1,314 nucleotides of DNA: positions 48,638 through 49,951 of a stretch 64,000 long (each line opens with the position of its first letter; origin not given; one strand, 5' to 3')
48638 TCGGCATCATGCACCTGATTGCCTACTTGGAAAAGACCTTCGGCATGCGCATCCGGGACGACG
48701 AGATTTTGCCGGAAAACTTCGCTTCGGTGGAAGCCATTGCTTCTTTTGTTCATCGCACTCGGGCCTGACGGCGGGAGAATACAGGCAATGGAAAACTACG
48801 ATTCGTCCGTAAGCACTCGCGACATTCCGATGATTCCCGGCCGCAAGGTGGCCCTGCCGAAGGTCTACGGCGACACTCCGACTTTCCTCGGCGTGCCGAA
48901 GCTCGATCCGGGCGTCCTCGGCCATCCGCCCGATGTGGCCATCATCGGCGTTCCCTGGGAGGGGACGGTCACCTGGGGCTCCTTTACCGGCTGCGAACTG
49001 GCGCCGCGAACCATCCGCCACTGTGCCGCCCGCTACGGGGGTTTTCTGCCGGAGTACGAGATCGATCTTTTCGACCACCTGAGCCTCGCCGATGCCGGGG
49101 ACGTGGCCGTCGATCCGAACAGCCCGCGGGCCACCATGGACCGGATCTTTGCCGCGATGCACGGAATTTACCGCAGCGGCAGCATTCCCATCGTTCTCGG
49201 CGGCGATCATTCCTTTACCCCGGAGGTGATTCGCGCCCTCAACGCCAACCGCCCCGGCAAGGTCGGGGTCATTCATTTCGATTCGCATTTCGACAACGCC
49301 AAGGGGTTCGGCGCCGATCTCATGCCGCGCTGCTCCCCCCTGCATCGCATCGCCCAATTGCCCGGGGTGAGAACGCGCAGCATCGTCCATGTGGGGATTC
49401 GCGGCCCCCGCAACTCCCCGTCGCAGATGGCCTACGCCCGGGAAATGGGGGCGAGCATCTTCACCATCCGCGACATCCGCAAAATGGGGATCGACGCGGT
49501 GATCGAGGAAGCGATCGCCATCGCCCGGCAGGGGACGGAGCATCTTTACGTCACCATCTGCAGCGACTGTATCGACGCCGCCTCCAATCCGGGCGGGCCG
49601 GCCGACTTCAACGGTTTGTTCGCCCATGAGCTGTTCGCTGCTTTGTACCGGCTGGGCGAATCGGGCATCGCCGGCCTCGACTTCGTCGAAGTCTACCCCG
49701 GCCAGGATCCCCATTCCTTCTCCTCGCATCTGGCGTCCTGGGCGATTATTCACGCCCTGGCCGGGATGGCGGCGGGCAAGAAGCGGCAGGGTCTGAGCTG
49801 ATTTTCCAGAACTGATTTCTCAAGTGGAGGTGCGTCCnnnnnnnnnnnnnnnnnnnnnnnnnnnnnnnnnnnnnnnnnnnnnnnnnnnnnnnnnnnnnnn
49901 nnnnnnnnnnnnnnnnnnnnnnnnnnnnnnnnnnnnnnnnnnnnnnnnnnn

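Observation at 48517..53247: Carrier-protein-based aminoacyl tailoring cassette (PCP + arginase-fold + ACAD-fold + NRPS-type A-domain + GNAT) wired into a polysaccharide locus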

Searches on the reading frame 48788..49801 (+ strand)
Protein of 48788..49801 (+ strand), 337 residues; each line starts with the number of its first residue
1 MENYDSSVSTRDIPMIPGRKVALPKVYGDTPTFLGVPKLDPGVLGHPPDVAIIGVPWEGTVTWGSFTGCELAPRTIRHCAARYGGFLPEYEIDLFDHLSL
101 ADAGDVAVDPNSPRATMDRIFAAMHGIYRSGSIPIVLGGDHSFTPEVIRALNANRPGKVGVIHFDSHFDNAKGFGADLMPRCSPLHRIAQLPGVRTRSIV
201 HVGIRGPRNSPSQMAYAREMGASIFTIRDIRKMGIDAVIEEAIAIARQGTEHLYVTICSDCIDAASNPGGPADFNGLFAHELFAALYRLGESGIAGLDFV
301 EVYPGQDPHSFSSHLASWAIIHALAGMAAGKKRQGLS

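Call 4: search_protein_families(library=pfam, proteins=[window:48788-49801:+], max_evalue=0.01)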
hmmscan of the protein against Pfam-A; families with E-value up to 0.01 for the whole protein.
window:48788-49801:+ (337 aa): 1 family
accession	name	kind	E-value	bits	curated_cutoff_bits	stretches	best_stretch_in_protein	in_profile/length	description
PF00491.26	Arginase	-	2.1e-63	214.8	22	1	49-323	2-277/280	Arginase family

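Call 5: search_protein_families(library=ncbifam, proteins=[window:48788-49801:+], max_evalue=0.01)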
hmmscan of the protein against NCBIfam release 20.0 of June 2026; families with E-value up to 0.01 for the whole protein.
window:48788-49801:+ (337 aa): 5 families
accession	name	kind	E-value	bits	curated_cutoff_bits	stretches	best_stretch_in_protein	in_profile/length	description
TIGR01227.1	hutG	equivalog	1.3e-33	116.6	229.15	1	47-324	34-306/307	formimidoylglutamase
NF002564.0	PRK02190.1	subfamily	1.3e-33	116.5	302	1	48-331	33-305/307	agmatinase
TIGR01230.1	agmatinase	equivalog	2.3e-30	106.2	174.3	1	49-322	14-271/275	agmatinase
TIGR01229.1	rocF_arginase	equivalog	3.2e-16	59.5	227.6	1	115-309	67-278/300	arginase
NF010347.0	PRK13775.1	equivalog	2.5e-06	27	381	1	118-322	113-322/331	formimidoylglutamase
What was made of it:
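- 48788..49801 (+): Arginase-fold (ureohydrolase family) protein, 337 aa. Five of six canonical metal ligands are kept and the bridging Asp is replaced by Cys258. All NCBIfam equivalogs are below cut-off (calls 4, 5).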

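Call 10: find_homologous_proteins(query=window:48788-49801:+, max_evalue=1e-10)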
Query window:48788-49801:+ (337 aa): 906 proteins with E <= 1e-10 among 2850 candidates; the best 120 are listed.
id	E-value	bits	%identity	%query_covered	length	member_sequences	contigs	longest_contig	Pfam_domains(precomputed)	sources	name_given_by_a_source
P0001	4.1e-204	696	88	99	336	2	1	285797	PF00491.27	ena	-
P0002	1.5e-173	595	78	95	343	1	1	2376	PF00491.27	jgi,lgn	-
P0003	7.9e-173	593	78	96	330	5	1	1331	PF00491.27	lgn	-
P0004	2.2e-172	591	75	93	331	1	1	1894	PF00491.27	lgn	-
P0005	6.1e-172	590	76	95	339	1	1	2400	PF00491.27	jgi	jgi:agmatinase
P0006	1.1e-171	589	75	96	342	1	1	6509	PF00491.27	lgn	-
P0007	2.9e-170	584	77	96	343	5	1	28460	PF00491.27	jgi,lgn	jgi:agmatinase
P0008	1.9e-169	582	75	97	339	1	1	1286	PF00491.27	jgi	jgi:agmatinase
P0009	2.9e-169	581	74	96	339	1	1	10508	PF00491.27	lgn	-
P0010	1.2e-168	579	75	97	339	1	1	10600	PF00491.27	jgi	jgi:agmatinase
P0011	3.3e-168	577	73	99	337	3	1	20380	PF00491.27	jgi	-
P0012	3.6e-168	577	76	94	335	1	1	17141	PF00491.27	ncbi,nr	ncbi:MAG: agmatinase family protein [Desulfuromonadales bacterium]|nr:agmatinase family protein [Des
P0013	1.8e-167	575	75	95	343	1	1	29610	PF00491.27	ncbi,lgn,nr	ncbi:MAG: agmatinase family protein [Deltaproteobacteria bacterium]|nr:agmatinase family protein [De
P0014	2.4e-167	575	74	97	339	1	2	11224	PF00491.27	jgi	jgi:agmatinase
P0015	1.0e-166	573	76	95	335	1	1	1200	PF00491.27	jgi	jgi:agmatinase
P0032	8.3e-155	533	68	96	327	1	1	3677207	PF00491.27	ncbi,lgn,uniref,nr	ncbi:agmatinase family protein [Geobacter sp. AOG1]|uniref:agmatinase family protein n=1 Tax=Geobact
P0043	4.2e-153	528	68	96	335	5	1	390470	PF00491.27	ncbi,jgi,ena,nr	ncbi:MAG: agmatinase family protein [Nitrospirae bacterium]|nr:agmatinase family protein [Nitrospiro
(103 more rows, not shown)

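Call 11: find_encoding_contigs(protein=P0032, flank=10000, max_places=2)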
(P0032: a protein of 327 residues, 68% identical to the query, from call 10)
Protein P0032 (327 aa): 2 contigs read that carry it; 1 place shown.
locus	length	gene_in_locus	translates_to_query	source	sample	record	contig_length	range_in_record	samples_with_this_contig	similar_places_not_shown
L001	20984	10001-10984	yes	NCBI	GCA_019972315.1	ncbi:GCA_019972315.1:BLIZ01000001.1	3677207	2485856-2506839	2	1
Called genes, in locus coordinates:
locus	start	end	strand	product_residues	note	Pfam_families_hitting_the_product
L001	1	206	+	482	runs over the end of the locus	PF02706:Wzz (weak), PF13807:GNVR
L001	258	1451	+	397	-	PF00931:NB-ARC (faint), PF13191:AAA_16, PF13604:AAA_30 (faint), PF01637:ATPase_2 (weak), PF05621:TniB (weak), PF13401:AAA_22, PF20703:nSTAND1 (faint)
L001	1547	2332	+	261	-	PF06564:CBP_BcsQ (faint)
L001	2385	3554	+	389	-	PF02397:Bac_transf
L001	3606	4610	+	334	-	PF01408:GFO_IDH_MocA, PF02894:GFO_IDH_MocA_C (faint), PF22725:GFO_IDH_MocA_C3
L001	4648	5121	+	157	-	PF25084:LbH_EIF2B (weak), PF25087:GMPPB_C, PF00132:Hexapep, PF14602:Hexapep_2 (weak)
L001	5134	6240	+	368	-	PF00155:Aminotran_1_2 (weak), PF01041:DegT_DnrJ_EryC1, PF00266:Aminotran_5 (weak), PF01053:Cys_Met_Meta_PP (weak)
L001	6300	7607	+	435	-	PF03721:UDPG_MGDP_dh_N, PF03446:NAD_binding_2 (weak), PF00984:UDPG_MGDP_dh, PF03720:UDPG_MGDP_dh_C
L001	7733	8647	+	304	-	-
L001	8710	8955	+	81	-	-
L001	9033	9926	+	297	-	PF25087:GMPPB_C (faint), PF25084:LbH_EIF2B (faint), PF00132:Hexapep (weak)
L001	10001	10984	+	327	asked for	PF00491:Arginase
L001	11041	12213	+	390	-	PF02771:Acyl-CoA_dh_N, PF02770:Acyl-CoA_dh_M, PF00441:Acyl-CoA_dh_1, PF08028:Acyl-CoA_dh_2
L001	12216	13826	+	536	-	PF00501:AMP-binding, PF13193:AMP-binding_C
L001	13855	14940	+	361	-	PF04007:DUF354, PF02350:Epimerase_2 (weak)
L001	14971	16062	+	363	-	PF02350:Epimerase_2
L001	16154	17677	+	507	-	PF04932:Wzy_C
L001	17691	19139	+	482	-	PF01943:Polysacc_synt, PF13440:Polysacc_synt_3, PF03023:MurJ, PF01554:MatE (weak)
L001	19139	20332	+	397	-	PF13439:Glyco_transf_4, PF00534:Glycos_transf_1, PF13692:Glyco_trans_1_4, PF13524:Glyco_trans_1_2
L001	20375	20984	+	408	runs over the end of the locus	PF00534:Glycos_transf_1, PF13692:Glyco_trans_1_4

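Call 12: find_encoding_contigs(protein=P0043, flank=10000, max_places=2)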
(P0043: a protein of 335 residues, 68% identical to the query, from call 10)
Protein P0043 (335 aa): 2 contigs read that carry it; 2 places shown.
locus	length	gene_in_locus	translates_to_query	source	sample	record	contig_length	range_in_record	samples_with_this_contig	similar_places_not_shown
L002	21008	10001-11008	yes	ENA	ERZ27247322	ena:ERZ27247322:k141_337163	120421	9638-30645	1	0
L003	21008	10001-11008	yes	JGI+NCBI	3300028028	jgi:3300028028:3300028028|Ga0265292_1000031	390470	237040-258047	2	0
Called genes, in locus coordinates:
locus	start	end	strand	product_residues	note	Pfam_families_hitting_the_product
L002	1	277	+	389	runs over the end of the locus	PF01041:DegT_DnrJ_EryC1, PF01212:Beta_elim_lyase (weak)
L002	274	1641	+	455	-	PF02310:B12-binding, PF19864:Radical_SAM_N2 (faint), PF04055:Radical_SAM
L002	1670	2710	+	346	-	PF13480:Acetyltransf_6, PF02388:FemAB (weak)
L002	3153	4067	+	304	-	-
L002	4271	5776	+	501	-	PF04015:DUF362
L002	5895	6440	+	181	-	PF00583:Acetyltransf_1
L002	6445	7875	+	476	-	PF00501:AMP-binding (weak), PF27533:CapK_C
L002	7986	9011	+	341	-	-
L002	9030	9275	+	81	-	PF00550:PP-binding (weak)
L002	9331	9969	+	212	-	-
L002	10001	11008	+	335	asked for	PF00491:Arginase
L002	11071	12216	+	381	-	PF02771:Acyl-CoA_dh_N, PF02770:Acyl-CoA_dh_M, PF00441:Acyl-CoA_dh_1, PF08028:Acyl-CoA_dh_2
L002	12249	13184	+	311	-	PF13641:Glyco_tranf_2_3, PF00535:Glycos_transf_2, PF10111:Glyco_tranf_2_2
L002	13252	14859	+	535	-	PF00501:AMP-binding, PF13193:AMP-binding_C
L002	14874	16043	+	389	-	PF13477:Glyco_trans_4_2 (weak), PF13579:Glyco_trans_4_4, PF13439:Glyco_transf_4, PF00534:Glycos_transf_1, PF13692:Glyco_trans_1_4, PF13524:Glyco_trans_1_2 (weak)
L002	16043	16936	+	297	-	PF01522:Polysacc_deac_1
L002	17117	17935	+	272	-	PF00535:Glycos_transf_2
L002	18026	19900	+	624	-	PF13522:GATase_6, PF13537:GATase_7, PF12481:DUF3700 (faint), PF00733:Asn_synthase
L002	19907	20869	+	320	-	PF00535:Glycos_transf_2, PF13641:Glyco_tranf_2_3, PF13632:Glyco_trans_2_3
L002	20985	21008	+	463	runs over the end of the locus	PF04932:Wzy_C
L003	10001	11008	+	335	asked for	PF00491:Arginase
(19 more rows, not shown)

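Call 13: find_encoding_contigs(protein=P0001, flank=10000, max_places=2)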
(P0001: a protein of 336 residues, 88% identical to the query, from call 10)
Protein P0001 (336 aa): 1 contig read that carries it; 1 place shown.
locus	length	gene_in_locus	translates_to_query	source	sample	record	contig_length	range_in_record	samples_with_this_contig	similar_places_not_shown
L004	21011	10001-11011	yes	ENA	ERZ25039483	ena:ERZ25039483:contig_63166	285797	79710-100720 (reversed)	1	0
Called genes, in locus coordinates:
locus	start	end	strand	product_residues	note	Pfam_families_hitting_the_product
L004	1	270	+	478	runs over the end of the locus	-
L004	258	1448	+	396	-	PF13439:Glyco_transf_4, PF13579:Glyco_trans_4_4, PF00534:Glycos_transf_1, PF13524:Glyco_trans_1_2 (weak), PF13692:Glyco_trans_1_4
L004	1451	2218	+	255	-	PF13522:GATase_6, PF13537:GATase_7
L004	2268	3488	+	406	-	PF00733:Asn_synthase, PF06508:QueC (weak)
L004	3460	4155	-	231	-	-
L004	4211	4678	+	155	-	PF00534:Glycos_transf_1, PF13692:Glyco_trans_1_4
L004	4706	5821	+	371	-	PF02388:FemAB (faint), PF13480:Acetyltransf_6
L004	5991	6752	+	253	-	PF01012:ETF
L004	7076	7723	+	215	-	PF00766:ETF_alpha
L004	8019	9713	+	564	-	PF13183:Fer4_8, PF13237:Fer4_10, PF02754:CCG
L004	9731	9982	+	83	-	PF00550:PP-binding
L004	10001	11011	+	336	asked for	PF00491:Arginase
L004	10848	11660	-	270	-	-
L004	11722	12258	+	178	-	PF00441:Acyl-CoA_dh_1, PF08028:Acyl-CoA_dh_2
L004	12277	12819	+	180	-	PF00501:AMP-binding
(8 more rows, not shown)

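Call 16: search_solved_structures(query=window:48788-49801:+, max_evalue=1e-10, show_alignments=3)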
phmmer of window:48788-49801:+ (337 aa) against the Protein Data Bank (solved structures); distinct sequences matched with E-value up to 1e-10: 26.
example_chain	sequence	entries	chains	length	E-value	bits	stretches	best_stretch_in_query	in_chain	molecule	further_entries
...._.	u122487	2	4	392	8.9e-41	143.5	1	7-327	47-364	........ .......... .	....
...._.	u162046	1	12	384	4.8e-39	137.8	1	11-325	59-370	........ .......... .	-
3m1r_A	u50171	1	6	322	3.3e-30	108.8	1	51-328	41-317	Formimidoylglutamase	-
8ryi_C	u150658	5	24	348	6.9e-30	107.7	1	50-329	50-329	Arginase family protein | metformin hydrolase subunit B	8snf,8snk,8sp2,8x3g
3nip_A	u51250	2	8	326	1.1e-29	107.1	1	23-324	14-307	3-guanidinopropionase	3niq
8snf_D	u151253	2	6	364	2e-27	99.6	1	32-335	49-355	metformin hydrolase subunit A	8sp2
1gq6_A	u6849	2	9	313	7e-27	97.8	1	27-317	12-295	PROCLAVAMINATE AMIDINO HYDROLASE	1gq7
8snk_I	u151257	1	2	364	1e-26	97.3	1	32-335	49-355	metformin hydrolase subunit A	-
8ryi_B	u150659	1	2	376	1.9e-26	96.4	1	32-335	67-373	Agmatinase family protein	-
8x3g_A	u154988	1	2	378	3.7e-26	95.4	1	32-335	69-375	Agmatinase family protein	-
1wog_A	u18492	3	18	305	9e-22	81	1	27-322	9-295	agmatinase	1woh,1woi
3nio_A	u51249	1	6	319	1.1e-18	70.9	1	27-317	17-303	Guanidinobutyrase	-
4myn_A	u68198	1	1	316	2.3e-18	69.8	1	48-331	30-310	Formiminoglutamase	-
4mxr_A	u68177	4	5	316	1.9e-17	66.8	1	48-331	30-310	Formiminoglutamase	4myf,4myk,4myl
2a0m_A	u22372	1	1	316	3.5e-17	65.9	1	48-331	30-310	ARGINASE SUPERFAMILY PROTEIN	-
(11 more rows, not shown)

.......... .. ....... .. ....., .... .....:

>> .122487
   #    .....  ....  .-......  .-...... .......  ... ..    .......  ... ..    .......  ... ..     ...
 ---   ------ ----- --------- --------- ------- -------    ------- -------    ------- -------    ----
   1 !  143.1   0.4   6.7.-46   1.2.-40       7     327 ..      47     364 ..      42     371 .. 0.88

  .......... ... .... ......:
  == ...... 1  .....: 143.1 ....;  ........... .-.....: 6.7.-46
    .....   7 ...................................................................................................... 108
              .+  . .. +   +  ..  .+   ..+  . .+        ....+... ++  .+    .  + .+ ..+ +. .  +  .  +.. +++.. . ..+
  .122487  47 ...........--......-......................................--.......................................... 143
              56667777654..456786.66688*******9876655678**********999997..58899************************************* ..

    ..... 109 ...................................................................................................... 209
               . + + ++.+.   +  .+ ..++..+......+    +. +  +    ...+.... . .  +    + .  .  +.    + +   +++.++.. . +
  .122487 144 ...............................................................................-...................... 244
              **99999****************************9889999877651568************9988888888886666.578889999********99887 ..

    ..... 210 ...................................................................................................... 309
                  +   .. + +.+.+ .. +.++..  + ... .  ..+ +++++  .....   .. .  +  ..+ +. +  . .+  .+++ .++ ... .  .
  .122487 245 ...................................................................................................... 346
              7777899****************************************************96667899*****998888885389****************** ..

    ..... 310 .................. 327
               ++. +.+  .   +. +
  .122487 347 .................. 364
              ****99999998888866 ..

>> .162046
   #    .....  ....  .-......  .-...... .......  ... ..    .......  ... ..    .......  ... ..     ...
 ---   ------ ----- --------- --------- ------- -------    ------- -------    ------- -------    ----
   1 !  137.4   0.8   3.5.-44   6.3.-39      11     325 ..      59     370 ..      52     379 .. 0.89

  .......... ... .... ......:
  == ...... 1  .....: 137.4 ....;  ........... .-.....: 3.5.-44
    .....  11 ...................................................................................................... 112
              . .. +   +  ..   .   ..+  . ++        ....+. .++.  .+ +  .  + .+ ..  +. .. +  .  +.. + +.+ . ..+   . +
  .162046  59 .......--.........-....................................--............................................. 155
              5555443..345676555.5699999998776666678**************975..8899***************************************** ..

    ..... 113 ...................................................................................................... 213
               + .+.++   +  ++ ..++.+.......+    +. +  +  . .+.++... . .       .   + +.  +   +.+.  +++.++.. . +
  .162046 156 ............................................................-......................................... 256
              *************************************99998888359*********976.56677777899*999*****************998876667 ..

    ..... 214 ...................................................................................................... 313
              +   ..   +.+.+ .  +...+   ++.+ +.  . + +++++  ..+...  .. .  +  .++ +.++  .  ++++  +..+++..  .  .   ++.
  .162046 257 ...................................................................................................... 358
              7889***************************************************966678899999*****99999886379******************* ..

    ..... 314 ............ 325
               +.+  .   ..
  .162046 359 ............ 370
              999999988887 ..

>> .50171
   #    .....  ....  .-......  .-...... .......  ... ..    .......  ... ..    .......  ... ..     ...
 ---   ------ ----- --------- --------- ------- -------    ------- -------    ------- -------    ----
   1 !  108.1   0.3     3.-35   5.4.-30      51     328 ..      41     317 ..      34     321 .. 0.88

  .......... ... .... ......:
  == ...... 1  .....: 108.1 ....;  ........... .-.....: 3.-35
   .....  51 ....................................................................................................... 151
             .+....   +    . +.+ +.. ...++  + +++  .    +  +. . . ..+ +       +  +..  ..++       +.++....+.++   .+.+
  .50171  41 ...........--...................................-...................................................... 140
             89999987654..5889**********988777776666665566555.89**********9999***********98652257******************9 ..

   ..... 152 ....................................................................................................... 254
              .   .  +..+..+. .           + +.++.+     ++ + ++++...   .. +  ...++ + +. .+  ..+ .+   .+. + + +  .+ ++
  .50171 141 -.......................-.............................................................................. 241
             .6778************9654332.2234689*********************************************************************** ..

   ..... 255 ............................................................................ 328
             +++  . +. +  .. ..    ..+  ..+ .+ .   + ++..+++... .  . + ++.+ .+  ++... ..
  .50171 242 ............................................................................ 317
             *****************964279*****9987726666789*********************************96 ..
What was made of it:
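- On Ureohydrolase (arginase/agmatinase) family: The match to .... is 143.5 bits (call 16).
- The nearest solved relative is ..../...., which I recall as the guanidine hydrolase GdmH acting on a very small free substrate (call 16).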
